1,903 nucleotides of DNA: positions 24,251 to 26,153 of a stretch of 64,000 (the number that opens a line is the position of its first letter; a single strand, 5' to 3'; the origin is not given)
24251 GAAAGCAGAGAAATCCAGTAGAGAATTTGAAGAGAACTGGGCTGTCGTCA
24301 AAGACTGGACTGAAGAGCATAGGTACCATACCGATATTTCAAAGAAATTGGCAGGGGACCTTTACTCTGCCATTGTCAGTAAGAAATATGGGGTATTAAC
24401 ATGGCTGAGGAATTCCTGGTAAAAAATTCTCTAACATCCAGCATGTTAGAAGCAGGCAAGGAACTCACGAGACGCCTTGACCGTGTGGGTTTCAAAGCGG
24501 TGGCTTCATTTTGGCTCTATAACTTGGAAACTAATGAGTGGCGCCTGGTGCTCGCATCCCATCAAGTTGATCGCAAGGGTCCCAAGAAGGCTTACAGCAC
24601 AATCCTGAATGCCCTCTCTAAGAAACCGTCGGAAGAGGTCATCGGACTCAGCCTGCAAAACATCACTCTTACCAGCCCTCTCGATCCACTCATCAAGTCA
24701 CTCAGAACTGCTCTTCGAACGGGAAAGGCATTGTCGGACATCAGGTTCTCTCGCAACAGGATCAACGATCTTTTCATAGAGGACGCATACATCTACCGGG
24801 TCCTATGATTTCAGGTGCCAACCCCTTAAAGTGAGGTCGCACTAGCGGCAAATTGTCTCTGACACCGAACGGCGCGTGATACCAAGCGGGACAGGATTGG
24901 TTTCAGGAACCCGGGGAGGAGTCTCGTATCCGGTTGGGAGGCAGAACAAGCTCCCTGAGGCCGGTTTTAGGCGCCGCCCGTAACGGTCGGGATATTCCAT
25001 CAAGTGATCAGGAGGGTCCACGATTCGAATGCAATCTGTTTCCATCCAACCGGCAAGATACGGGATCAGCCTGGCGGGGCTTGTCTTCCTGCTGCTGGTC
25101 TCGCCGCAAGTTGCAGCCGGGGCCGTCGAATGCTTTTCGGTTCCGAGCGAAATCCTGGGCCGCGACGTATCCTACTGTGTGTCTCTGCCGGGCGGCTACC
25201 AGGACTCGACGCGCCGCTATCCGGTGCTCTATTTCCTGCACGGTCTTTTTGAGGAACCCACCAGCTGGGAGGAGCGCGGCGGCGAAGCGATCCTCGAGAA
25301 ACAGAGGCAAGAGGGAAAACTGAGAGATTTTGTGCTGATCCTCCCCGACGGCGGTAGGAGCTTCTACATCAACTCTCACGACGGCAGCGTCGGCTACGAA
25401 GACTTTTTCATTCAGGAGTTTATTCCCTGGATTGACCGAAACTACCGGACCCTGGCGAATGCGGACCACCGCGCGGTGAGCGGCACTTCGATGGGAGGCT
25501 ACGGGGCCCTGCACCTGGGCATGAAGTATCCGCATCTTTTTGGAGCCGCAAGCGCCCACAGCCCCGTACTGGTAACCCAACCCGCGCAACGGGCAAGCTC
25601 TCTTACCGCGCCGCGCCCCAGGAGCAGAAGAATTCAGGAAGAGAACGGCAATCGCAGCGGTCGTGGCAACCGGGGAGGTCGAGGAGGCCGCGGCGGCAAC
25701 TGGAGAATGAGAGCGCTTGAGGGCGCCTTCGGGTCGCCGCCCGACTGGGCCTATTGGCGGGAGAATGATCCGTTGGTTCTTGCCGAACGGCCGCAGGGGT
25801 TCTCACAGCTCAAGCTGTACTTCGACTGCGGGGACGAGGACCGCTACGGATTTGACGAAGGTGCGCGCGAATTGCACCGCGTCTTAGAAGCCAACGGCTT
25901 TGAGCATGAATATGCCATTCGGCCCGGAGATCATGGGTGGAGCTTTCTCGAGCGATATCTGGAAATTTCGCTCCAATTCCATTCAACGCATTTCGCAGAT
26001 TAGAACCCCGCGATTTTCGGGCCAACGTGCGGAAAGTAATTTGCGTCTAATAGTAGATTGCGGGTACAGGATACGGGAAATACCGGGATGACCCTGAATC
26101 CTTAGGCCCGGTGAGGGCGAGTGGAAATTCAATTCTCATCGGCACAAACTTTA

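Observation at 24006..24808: HEPN protein paired with an overlapping non-MNT partner: candidate new toxin-antitoxin or defence module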

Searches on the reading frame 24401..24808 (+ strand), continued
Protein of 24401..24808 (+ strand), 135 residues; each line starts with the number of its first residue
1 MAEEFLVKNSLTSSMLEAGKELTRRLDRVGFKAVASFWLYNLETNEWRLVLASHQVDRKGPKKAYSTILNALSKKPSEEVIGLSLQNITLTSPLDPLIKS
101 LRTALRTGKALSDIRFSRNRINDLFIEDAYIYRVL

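Call 63: find_encoding_contigs(protein=window:24401-24808:+, flank=5000, max_places=6)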
Protein window:24401-24808:+ (135 aa): 14 contigs read that carry it; 6 places shown.
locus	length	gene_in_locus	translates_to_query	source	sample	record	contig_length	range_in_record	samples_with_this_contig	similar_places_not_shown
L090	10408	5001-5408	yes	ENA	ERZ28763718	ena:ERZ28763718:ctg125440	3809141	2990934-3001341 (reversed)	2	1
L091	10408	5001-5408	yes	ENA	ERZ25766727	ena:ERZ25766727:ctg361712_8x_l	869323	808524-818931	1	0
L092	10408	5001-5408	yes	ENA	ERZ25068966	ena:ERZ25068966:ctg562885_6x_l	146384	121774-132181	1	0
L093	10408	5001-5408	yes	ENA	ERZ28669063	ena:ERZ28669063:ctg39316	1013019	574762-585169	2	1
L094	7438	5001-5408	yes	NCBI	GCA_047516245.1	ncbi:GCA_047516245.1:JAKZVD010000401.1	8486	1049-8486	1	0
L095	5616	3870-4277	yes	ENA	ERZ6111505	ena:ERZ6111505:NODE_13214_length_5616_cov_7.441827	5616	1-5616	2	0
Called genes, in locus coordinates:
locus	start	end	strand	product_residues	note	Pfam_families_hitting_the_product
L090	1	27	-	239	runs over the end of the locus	PF00106:adh_short, PF08659:KR, PF23441:SDR (weak), PF01370:Epimerase (faint), PF13561:adh_short_C2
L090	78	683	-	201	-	PF01227:GTP_cyclohydroI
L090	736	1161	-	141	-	PF01242:PTPS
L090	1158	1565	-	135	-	PF01242:PTPS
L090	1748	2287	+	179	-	PF00578:AhpC-TSA, PF08534:Redoxin, PF00085:Thioredoxin (weak), PF13905:Thioredoxin_8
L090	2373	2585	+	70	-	-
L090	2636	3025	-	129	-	PF13291:ACT_4 (faint), PF13840:ACT_7 (faint), PF19571:ACT_8, PF22468:ACT_9 (faint), PF22629:ACT_AHAS_ss (weak), PF01842:ACT (weak)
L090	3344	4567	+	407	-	PF09861:Lar_N (weak)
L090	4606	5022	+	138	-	PF05168:HEPN (weak)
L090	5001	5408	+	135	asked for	-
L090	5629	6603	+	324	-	PF00756:Esterase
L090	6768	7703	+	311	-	PF08534:Redoxin, PF00578:AhpC-TSA, PF13098:Thioredoxin_2 (weak), PF13905:Thioredoxin_8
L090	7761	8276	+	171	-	PF11138:DUF2911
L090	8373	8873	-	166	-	PF01042:Ribonuc_L-PSP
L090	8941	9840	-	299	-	PF04069:OpuAC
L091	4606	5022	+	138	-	PF05168:HEPN (weak)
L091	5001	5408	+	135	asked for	-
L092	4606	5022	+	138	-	PF05168:HEPN (weak)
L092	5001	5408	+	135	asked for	-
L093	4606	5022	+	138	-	PF05168:HEPN (weak)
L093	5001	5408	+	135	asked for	-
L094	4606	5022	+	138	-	PF05168:HEPN (weak)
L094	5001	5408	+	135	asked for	-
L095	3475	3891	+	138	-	PF05168:HEPN (weak)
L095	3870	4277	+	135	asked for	-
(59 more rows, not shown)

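Call 80: search_protein_representatives(alignment_id=A1)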
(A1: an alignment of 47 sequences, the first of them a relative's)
Query: 47 sequences, 134 profile positions. Proteins with E-value up to 0.001 (for the whole library): 3445; up to 1e-10: 1958; up to 1e-30: 318. The best 150 are listed.
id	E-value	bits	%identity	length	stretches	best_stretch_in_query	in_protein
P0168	1.5e-57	209.6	-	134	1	1-134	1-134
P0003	5.9e-54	197.9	-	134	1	1-133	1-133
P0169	1.1e-49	184.1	-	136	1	1-133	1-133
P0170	4.9e-49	182.0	-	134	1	1-134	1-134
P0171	7.1e-48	178.2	-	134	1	1-134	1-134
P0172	8.4e-48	178.0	-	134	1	1-134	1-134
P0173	8.9e-48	177.9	-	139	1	4-133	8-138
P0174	3.6e-47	176.0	-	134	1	1-133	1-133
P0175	8.2e-46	171.6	-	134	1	1-134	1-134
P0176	5.1e-45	169.0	-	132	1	1-133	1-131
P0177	7.1e-45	168.5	-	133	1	1-133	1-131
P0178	1.0e-44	168.0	-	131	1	8-134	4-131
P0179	2.2e-44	166.9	-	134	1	1-133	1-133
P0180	7.4e-44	165.2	-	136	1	6-133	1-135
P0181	9.4e-44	164.9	-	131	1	6-133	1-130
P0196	9.9e-41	155.1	-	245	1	1-133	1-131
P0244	1.4e-37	144.9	-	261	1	11-134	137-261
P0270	2.9e-36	140.7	-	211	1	8-132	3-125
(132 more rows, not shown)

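Call 83: search_protein_families(library=padloc, proteins=[P0244], max_evalue=1)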
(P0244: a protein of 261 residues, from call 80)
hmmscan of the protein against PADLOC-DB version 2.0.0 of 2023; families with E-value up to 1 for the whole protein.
P0244 (261 aa): 1 family
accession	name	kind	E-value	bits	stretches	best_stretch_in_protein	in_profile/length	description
PDLC04558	PDC-M28A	-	1.5e-09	36.5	1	13-113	12-110/138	-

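Call 94: search_protein_families(library=pfam, proteins=[P0196, P0270, P0244], max_evalue=0.1)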
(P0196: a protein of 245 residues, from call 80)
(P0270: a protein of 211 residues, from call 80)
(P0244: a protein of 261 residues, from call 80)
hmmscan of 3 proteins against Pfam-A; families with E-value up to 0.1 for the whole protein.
P0196 (245 aa): 0 families

P0270 (211 aa): 0 families

P0244 (261 aa): 2 families
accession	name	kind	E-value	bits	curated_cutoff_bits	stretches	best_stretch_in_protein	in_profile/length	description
PF05168.19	HEPN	-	3.3e-07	30.9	22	1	7-111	5-93/117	HEPN domain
PF18728.6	HEPN_AbiV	-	0.033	14.8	27.1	1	14-79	17-84/155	AbiV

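Call 106: find_homologous_proteins(query=A5, max_evalue=0.001)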
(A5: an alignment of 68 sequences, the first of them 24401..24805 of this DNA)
Query A5 (68 sequences) (135 aa, profile of the alignment): 98 proteins with E <= 0.001 among 1445 candidates.
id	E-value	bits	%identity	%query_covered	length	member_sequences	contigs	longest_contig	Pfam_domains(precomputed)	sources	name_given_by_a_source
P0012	9.3e-49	183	49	99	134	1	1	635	-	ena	-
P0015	1.9e-48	182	48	99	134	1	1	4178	-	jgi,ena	-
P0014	3.0e-48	181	48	99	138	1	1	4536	-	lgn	-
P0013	6.6e-48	180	49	99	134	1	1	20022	-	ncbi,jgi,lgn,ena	-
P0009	7.7e-48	180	49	99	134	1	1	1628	-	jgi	jgi:hypothetical protein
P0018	8.1e-48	180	48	99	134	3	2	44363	-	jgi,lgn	jgi:hypothetical protein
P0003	9.1e-48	180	67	100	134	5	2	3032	-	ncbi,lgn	-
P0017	1.3e-47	179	50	99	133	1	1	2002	-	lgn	-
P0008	1.4e-47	179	50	99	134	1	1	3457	-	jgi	jgi:hypothetical protein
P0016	5.3e-47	177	49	96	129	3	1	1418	-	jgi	-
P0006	6.8e-47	177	50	99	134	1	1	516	-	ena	-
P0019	8.3e-47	176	46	99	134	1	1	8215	-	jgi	jgi:hypothetical protein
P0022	1.1e-46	176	51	99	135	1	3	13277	-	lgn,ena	-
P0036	1.1e-46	176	46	99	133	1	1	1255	-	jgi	jgi:hypothetical protein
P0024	1.1e-46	176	49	96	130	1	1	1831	-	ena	-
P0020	2.4e-46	175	49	99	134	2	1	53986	-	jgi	jgi:hypothetical protein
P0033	4.6e-39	151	47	99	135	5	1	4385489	-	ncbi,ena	-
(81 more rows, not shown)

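Call 109: search_protein_families(library=pfam, alignment_id=A5, max_evalue=0.1)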
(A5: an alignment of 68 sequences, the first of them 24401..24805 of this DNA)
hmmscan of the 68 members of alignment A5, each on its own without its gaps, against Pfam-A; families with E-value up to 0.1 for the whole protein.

A. member 1, window:24401-24805:+ (135 aa): 3 families
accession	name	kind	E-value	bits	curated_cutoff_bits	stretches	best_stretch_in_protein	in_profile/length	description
PF13415.12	Kelch_3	-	0.023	15.3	22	1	32-67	15-44/48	Galactose oxidase, central domain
PF01344.31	Kelch_1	-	0.043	13.8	20.1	1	34-49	26-41/46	Kelch motif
PF13418.12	Kelch_4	-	0.082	13.3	21.6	0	37-50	31-44/49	Galactose oxidase, central domain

B. families by the number of members that match (of 68 scanned): 20 families
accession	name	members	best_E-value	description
PF09446.15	VMA21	1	0.012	VMA21-like domain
PF21555.2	CCC_C_1st_pro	1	0.022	Prokaryotic cation-chloride cotransporter, C-terminal domain, 1st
PF13415.12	Kelch_3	1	0.023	Galactose oxidase, central domain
PF14872.12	GHL5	1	0.025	Hypothetical glycoside hydrolase 5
PF23856.1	DUF7219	1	0.029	Family of unknown function (DUF7219)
PF16307.10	DUF4949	1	0.038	Domain of unknown function (DUF4949)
PF01344.31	Kelch_1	1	0.043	Kelch motif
PF02800.25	Gp_dh_C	1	0.043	Glyceraldehyde 3-phosphate dehydrogenase, C-terminal domain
PF01629.22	DUF22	1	0.043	Domain of unknown function DUF22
PF25234.1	Periphilin_C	1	0.045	Periphilin C-terminal domain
PF05266.19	DUF724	1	0.05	Protein of unknown function (DUF724)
PF16318.11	DUF4957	1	0.051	Domain of unknown function (DUF4957)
PF00714.22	IFN-gamma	1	0.067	Interferon gamma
PF14919.11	MTBP_mid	1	0.077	MDM2-binding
PF06694.16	Plant_NMP1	1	0.079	Plant nuclear matrix protein 1 (NMP1)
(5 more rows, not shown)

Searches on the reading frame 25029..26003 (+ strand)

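Call 3: search_protein_families(library=pfam, proteins=[window:25029-26003:+], max_evalue=1)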
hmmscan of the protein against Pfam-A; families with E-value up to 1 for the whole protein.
window:25029-26003:+ (324 aa): 7 families
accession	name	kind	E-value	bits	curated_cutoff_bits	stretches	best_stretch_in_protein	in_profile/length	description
PF00756.26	Esterase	-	7.2e-35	121.4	22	1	40-305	1-238/251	Putative esterase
PF00561.26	Abhydrolase_1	-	0.00017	21.8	25.8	1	65-179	1-102/245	alpha/beta hydrolase fold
PF00326.27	Peptidase_S9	-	0.0011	18.9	22.6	1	138-184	58-102/213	Prolyl oligopeptidase family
PF12146.15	Hydrolase_4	-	0.022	14.5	27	1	144-187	75-117/239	Serine aminopeptidase, S33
PF04083.22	Abhydro_lipase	-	0.073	13.1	27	1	57-80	36-59/63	Partial alpha/beta-hydrolase lipase region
PF16660.10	PHD20L1_u1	-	0.2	12.9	27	1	182-211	17-46/99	PHD finger protein 20-like protein 1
PF02230.22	Abhydrolase_2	-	0.33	11.2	23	0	133-186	92-145/217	Phospholipase/Carboxylesterase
